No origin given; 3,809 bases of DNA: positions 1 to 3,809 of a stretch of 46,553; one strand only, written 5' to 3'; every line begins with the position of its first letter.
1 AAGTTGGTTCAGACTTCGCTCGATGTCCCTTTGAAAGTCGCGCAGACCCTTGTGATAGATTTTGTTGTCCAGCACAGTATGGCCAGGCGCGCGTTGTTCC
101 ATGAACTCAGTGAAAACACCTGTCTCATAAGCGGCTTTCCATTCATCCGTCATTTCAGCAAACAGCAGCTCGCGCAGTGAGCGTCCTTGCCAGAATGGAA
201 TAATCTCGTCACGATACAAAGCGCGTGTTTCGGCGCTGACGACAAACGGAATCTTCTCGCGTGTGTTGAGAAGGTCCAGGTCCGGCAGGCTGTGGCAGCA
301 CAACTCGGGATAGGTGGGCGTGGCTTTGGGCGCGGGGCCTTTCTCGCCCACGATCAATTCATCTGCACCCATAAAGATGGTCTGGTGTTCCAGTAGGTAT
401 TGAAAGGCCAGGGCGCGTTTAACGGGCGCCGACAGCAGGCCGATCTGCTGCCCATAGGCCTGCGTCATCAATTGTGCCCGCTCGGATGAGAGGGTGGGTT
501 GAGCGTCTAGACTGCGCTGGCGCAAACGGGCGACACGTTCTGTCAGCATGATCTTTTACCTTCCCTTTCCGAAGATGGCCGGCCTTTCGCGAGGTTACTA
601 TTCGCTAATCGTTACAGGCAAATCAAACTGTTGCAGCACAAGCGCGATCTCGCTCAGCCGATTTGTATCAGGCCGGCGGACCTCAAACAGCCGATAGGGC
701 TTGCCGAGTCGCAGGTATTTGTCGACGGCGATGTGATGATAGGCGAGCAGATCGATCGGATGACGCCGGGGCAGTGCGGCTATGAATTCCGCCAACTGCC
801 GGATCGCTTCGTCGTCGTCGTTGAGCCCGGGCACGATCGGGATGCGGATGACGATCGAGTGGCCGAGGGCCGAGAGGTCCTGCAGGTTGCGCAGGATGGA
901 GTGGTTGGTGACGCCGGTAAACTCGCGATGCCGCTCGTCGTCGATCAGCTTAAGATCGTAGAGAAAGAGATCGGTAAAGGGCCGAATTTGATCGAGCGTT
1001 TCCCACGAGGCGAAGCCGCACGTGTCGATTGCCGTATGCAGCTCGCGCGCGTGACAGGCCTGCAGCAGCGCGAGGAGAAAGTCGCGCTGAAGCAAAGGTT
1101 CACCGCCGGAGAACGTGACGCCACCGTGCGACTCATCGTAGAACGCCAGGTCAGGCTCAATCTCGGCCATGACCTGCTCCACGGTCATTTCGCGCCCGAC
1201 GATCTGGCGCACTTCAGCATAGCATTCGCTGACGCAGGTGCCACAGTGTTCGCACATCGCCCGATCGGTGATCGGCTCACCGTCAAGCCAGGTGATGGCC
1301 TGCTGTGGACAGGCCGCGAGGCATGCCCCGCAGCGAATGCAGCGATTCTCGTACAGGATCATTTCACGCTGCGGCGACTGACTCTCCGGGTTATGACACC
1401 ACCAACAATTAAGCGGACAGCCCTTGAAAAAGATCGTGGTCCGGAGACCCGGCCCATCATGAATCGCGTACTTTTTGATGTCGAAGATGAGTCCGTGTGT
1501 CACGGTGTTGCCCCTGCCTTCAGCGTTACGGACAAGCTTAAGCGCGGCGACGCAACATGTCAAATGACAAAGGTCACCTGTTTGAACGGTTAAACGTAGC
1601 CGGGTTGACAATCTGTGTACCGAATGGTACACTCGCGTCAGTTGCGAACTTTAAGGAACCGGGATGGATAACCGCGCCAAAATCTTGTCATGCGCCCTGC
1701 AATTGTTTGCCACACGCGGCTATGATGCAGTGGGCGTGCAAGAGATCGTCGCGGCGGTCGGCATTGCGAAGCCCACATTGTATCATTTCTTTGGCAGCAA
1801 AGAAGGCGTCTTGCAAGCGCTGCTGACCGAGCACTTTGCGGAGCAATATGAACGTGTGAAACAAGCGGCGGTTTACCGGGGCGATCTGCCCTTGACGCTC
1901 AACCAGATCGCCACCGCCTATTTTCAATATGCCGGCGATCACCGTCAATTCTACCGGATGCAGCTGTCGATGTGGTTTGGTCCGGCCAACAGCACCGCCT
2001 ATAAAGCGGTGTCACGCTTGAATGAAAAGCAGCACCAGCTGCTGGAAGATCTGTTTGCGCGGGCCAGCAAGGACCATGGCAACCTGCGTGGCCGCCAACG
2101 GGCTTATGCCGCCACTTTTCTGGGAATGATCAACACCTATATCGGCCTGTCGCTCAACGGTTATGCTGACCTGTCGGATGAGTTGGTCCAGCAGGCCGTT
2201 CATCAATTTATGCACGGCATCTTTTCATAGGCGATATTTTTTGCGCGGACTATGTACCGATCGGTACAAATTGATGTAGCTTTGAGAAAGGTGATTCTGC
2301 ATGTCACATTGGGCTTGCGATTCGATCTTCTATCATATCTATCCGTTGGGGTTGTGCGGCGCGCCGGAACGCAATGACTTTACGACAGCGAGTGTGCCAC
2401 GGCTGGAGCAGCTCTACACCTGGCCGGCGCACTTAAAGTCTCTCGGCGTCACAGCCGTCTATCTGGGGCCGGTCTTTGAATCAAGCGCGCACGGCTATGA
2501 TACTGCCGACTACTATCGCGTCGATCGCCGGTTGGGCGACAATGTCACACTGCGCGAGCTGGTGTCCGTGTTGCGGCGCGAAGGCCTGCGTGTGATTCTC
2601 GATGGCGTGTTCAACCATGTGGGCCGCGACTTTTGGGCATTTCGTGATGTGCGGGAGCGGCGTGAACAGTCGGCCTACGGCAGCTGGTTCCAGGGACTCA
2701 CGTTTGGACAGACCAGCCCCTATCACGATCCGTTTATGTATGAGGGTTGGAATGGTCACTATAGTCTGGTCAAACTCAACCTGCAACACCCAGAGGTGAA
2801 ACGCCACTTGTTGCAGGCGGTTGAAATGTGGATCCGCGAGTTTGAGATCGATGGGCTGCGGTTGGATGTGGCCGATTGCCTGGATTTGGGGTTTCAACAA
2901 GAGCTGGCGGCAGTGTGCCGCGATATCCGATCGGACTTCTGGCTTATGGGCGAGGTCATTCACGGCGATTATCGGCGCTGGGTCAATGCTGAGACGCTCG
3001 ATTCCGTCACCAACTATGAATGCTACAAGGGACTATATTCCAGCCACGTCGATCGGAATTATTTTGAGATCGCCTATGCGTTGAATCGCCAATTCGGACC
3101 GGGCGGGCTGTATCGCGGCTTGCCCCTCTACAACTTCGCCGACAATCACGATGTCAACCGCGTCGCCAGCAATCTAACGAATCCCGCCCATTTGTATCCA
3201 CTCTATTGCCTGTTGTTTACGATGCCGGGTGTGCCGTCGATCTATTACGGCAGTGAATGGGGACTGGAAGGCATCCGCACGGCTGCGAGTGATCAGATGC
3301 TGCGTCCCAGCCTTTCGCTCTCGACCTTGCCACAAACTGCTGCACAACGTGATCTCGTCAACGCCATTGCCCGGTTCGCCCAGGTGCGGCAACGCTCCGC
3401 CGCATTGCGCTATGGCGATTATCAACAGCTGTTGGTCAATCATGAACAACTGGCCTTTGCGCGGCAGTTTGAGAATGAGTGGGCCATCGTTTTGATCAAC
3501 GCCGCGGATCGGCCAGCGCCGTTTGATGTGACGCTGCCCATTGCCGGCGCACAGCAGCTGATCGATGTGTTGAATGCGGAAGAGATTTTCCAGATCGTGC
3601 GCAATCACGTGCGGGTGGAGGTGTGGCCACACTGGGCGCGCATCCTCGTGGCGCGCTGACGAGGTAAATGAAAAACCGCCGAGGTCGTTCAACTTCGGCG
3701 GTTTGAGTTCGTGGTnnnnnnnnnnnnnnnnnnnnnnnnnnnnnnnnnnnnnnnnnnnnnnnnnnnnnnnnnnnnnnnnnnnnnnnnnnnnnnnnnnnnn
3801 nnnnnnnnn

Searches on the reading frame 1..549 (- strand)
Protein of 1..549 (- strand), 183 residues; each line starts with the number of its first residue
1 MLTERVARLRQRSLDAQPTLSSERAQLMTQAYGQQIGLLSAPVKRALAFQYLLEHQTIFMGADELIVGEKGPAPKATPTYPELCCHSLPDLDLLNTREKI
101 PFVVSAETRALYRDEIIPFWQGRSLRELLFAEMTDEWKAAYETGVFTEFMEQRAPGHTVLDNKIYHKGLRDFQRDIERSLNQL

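Call 7: search_protein_families(library=pfam, proteins=[window:1-549:-], max_evalue=0.001)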
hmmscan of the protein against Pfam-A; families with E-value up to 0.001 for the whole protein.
window:1-549:- (183 aa): 1 family
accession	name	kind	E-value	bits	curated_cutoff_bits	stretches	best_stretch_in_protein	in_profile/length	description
PF02901.20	PFL-like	-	1.4e-44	153.3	24.3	1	3-183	2-186/647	Pyruvate formate lyase-like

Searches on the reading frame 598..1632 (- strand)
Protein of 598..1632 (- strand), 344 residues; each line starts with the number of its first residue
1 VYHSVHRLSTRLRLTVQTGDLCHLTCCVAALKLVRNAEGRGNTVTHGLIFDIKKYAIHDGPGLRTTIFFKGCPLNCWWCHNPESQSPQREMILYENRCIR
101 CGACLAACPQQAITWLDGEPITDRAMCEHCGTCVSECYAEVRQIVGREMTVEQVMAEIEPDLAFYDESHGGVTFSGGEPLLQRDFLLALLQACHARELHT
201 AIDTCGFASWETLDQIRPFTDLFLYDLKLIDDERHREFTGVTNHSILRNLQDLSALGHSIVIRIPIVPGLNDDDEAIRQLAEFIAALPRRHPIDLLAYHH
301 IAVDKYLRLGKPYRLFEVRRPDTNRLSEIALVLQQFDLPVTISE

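Call 7: search_protein_families(library=pfam, proteins=[window:598-1632:-], max_evalue=0.001)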
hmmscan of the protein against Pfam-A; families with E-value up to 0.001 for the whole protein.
window:598-1632:- (344 aa): 9 families
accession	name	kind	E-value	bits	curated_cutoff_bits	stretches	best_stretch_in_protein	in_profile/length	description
PF04055.27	Radical_SAM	-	3.7e-21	76.4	29.5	1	67-280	2-165/166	Radical SAM superfamily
PF13353.11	Fer4_12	-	1.4e-15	58.3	22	2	59-123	2-66/137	4Fe-4S single cluster domain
PF00037.32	Fer4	-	1.3e-09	37.9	21.1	1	94-114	4-24/24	4Fe-4S binding domain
PF13187.11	Fer4_9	-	5.6e-08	33.1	27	0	86-113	21-52/52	4Fe-4S dicluster domain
PF13237.11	Fer4_10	-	8.3e-08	32.5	25.5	1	92-137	3-52/53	4Fe-4S dicluster domain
PF12797.12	Fer4_2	-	1.4e-07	31.4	24.5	1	92-109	4-21/22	4Fe-4S binding domain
PF12838.12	Fer4_7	-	3.7e-07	30.9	27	1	97-139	1-50/52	4Fe-4S dicluster domain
PF12837.12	Fer4_6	-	0.00013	22.1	25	0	95-113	6-24/24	4Fe-4S binding domain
PF14697.11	Fer4_21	-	0.00074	20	35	0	95-137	5-51/59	4Fe-4S dicluster domain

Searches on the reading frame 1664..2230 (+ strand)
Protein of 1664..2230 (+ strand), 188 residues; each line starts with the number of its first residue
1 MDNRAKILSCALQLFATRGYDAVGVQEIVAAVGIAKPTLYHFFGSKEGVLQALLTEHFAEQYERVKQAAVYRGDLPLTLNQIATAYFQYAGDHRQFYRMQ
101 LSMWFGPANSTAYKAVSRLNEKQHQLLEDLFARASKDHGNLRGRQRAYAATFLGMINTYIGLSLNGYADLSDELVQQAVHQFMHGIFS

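Call 7: search_protein_families(library=pfam, proteins=[window:1664-2230:+], max_evalue=0.001)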
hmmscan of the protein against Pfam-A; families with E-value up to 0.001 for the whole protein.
window:1664-2230:+ (188 aa): 2 families
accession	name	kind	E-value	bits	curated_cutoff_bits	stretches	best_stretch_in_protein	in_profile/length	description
PF00440.29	TetR_N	-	2.8e-17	62.7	24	1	7-53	1-47/47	Bacterial regulatory proteins, tetR family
PF13305.11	TetR_C_33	-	0.00019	22.5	26.8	1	80-181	2-102/103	Tetracyclin repressor-like, C-terminal domain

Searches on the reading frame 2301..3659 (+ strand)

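Call 7: search_protein_families(library=pfam, proteins=[window:2301-3659:+], max_evalue=0.001)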
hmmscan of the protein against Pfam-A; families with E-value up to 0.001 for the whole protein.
window:2301-3659:+ (452 aa): 2 families
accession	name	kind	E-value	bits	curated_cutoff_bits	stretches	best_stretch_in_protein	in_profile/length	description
PF00128.31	Alpha-amylase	-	1.2e-44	153.7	22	1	45-331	28-365/446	Alpha amylase, catalytic domain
PF16657.11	Malt_amylase_C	-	2.7e-05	24.6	27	1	372-445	1-72/75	Maltogenic Amylase, C-terminal domain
